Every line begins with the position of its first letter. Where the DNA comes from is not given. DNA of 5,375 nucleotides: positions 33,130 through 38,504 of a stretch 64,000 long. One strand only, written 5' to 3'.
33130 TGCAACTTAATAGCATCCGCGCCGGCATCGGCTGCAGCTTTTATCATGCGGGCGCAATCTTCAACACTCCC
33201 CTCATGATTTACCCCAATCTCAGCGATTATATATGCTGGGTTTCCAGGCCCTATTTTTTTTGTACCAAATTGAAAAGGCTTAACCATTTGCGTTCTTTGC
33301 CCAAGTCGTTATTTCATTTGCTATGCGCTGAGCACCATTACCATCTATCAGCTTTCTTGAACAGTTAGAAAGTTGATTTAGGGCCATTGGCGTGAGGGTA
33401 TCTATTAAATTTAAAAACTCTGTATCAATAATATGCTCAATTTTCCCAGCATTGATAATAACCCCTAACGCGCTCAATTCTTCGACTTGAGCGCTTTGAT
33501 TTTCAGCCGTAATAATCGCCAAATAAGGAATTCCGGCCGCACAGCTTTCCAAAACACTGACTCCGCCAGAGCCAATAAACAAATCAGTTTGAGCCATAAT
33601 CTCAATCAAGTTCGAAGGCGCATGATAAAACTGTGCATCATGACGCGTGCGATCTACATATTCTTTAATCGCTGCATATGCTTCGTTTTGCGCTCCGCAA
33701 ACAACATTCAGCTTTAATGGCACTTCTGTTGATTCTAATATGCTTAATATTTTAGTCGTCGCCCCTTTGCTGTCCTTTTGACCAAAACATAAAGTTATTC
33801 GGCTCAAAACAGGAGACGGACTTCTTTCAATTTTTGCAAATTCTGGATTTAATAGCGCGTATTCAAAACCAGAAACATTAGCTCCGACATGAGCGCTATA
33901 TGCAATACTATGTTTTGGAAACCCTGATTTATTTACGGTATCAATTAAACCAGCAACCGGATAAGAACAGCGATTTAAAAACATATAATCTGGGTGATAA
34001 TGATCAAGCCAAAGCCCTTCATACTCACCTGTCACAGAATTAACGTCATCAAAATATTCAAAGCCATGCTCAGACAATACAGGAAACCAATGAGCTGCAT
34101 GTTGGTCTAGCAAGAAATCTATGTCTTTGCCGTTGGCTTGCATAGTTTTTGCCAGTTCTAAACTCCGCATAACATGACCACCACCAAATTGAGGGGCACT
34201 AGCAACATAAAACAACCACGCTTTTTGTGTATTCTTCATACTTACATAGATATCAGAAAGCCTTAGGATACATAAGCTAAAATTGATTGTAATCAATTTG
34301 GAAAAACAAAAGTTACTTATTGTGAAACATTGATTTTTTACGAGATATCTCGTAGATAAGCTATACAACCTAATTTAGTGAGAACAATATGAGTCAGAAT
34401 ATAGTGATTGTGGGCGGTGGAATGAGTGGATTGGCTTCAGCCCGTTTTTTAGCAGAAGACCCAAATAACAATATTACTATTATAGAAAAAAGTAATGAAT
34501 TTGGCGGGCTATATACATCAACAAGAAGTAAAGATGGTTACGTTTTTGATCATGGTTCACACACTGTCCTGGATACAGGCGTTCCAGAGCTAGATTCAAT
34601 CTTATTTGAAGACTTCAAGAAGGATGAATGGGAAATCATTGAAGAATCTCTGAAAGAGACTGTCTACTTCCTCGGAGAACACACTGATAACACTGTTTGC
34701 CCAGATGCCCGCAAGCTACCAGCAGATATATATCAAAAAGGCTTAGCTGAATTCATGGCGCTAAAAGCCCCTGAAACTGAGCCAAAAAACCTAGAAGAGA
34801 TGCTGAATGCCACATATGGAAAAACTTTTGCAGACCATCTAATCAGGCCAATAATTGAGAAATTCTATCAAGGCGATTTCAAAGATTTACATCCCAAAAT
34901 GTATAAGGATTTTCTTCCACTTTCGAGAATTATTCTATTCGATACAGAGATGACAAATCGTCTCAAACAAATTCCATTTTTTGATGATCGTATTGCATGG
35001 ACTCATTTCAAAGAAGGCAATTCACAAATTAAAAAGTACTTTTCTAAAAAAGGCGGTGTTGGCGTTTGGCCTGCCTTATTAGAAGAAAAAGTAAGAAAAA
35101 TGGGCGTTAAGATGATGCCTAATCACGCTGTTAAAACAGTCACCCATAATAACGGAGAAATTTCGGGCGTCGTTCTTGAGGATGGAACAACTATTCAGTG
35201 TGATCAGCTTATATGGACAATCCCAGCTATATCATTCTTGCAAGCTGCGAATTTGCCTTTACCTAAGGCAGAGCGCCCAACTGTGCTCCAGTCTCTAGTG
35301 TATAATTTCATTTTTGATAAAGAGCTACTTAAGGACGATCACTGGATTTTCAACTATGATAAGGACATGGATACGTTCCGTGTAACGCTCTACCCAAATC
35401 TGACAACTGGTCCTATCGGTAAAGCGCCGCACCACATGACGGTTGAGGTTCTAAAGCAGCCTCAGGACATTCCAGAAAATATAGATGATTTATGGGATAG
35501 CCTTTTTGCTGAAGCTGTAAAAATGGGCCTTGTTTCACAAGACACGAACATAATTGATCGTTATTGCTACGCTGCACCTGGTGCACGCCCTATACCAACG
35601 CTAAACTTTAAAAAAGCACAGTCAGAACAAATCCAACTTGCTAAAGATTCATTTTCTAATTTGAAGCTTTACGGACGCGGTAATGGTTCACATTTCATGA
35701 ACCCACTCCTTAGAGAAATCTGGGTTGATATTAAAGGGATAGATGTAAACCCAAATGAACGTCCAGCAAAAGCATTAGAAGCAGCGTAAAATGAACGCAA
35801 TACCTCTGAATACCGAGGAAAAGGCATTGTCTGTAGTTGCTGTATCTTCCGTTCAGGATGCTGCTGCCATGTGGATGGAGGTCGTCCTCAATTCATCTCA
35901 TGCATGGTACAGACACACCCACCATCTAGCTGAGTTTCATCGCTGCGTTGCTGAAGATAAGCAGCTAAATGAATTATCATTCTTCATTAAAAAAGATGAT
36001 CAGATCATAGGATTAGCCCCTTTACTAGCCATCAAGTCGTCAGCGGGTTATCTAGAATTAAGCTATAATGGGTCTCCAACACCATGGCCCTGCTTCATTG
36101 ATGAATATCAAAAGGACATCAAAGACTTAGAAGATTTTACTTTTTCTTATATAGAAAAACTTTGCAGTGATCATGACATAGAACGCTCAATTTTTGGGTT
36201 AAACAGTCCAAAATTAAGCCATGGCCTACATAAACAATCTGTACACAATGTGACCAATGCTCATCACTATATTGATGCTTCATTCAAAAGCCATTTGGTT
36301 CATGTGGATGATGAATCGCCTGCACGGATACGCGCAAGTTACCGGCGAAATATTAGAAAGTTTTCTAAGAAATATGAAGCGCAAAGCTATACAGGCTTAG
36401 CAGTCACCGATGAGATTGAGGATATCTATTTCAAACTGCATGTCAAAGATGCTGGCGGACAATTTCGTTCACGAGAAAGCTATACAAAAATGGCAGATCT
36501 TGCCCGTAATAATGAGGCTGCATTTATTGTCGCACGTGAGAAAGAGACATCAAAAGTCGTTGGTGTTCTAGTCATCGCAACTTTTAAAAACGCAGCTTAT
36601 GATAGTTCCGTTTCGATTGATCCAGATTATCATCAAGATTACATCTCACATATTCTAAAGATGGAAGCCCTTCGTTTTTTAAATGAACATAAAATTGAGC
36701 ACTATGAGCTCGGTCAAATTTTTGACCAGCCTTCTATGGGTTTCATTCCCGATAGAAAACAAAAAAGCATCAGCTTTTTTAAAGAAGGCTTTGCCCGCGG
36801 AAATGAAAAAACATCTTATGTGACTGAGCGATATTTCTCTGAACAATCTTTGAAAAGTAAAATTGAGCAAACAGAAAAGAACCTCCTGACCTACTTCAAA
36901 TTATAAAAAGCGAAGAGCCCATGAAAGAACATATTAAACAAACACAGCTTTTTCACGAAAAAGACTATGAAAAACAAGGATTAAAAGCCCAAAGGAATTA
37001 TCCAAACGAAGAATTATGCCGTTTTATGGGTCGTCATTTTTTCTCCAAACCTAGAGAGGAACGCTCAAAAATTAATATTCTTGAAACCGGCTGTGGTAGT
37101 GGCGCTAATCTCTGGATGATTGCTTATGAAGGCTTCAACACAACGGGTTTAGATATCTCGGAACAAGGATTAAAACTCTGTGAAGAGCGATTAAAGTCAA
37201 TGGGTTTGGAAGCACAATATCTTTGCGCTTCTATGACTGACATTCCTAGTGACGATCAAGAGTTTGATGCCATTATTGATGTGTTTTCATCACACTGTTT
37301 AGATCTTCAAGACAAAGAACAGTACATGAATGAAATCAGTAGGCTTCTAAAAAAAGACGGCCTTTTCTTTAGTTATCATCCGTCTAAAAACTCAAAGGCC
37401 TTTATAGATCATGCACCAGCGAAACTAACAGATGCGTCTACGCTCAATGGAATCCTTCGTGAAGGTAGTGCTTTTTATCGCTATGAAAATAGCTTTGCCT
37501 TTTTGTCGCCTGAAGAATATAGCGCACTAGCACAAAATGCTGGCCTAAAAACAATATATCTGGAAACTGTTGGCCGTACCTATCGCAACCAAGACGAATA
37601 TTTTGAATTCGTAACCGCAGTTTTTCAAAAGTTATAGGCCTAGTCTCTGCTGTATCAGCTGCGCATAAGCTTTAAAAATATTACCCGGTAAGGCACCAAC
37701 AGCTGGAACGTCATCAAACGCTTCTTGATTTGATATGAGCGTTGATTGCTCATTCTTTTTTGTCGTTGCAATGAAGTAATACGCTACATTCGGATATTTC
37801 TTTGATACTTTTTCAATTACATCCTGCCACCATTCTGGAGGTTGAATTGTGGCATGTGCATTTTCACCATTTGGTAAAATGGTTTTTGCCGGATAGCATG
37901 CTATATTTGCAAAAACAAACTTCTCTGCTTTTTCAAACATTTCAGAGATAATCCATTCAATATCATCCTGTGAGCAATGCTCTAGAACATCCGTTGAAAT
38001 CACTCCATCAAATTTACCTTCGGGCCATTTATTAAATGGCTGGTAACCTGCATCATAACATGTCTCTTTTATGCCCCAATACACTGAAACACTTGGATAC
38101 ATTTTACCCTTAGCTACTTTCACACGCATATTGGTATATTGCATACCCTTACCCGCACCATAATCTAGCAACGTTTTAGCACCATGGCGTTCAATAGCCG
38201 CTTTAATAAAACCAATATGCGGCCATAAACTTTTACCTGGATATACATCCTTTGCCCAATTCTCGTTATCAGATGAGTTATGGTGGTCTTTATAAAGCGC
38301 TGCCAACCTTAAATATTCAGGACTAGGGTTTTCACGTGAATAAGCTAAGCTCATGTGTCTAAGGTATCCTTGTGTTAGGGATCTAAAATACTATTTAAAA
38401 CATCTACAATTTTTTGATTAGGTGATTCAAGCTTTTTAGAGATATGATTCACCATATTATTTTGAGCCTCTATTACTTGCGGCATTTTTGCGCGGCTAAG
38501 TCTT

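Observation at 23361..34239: Apparent 10-gene operon coupling nonulosonate biosynthesis to a kinase/receiver/hybrid-kinase module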

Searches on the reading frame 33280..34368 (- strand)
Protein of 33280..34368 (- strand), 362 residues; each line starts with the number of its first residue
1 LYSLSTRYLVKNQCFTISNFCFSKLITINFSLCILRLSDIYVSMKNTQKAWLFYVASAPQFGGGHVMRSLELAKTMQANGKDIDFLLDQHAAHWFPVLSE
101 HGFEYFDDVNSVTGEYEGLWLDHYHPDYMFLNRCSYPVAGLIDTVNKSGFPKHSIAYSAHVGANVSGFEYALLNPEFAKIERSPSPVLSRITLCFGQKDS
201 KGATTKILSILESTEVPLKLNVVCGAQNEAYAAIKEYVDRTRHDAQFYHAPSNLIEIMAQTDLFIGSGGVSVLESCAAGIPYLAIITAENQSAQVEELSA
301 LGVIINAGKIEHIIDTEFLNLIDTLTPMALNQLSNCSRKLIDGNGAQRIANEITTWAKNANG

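Call 3: search_protein_families(library=pfam, proteins=[window:33280-34368:-], max_evalue=0.01)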
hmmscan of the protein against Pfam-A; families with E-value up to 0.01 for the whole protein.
window:33280-34368:- (362 aa): 2 families
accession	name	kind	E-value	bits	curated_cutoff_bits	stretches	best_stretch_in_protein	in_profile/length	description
PF04101.22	Glyco_tran_28_C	-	0.0081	16.6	22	0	210-338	24-150/166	Glycosyltransferase family 28 C-terminal domain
PF00534.26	Glycos_transf_1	-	0.0099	15.9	26.4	0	220-313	49-148/172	Glycosyl transferases group 1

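Call 6: search_protein_families(library=ncbifam, proteins=[window:33280-34368:-], max_evalue=0.001)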
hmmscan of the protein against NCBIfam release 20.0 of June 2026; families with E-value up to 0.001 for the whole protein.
window:33280-34368:- (362 aa): 1 family
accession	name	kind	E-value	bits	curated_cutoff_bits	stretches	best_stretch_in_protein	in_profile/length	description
TIGR03590.1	PseG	equivalog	8.1e-36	124.1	153.55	2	165-297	146-279/280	UDP-2,4-diacetamido-2,4,6-trideoxy-beta-L-altropyranose hydrolase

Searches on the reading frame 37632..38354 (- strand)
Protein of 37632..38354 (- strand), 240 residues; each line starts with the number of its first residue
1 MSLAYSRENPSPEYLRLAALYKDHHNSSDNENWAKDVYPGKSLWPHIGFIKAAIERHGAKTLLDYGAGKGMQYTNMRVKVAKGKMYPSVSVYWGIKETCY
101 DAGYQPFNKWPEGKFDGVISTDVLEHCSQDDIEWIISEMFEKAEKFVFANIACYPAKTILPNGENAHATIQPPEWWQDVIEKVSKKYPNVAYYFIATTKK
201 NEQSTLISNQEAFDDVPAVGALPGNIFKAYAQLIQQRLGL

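Call 7: search_protein_families(library=pfam, proteins=[window:37632-38354:-], max_evalue=0.001)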
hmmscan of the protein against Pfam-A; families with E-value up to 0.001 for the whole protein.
window:37632-38354:- (240 aa): 0 families

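Call 68: search_protein_families(library=pfam, proteins=[window:37632-38354:-], max_evalue=0.01)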
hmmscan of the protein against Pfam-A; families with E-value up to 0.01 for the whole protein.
window:37632-38354:- (240 aa): 1 family
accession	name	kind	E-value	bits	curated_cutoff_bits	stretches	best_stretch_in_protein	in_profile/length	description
PF13489.12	Methyltransf_23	-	0.0032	17.7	27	1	59-128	23-95/164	Methyltransferase domain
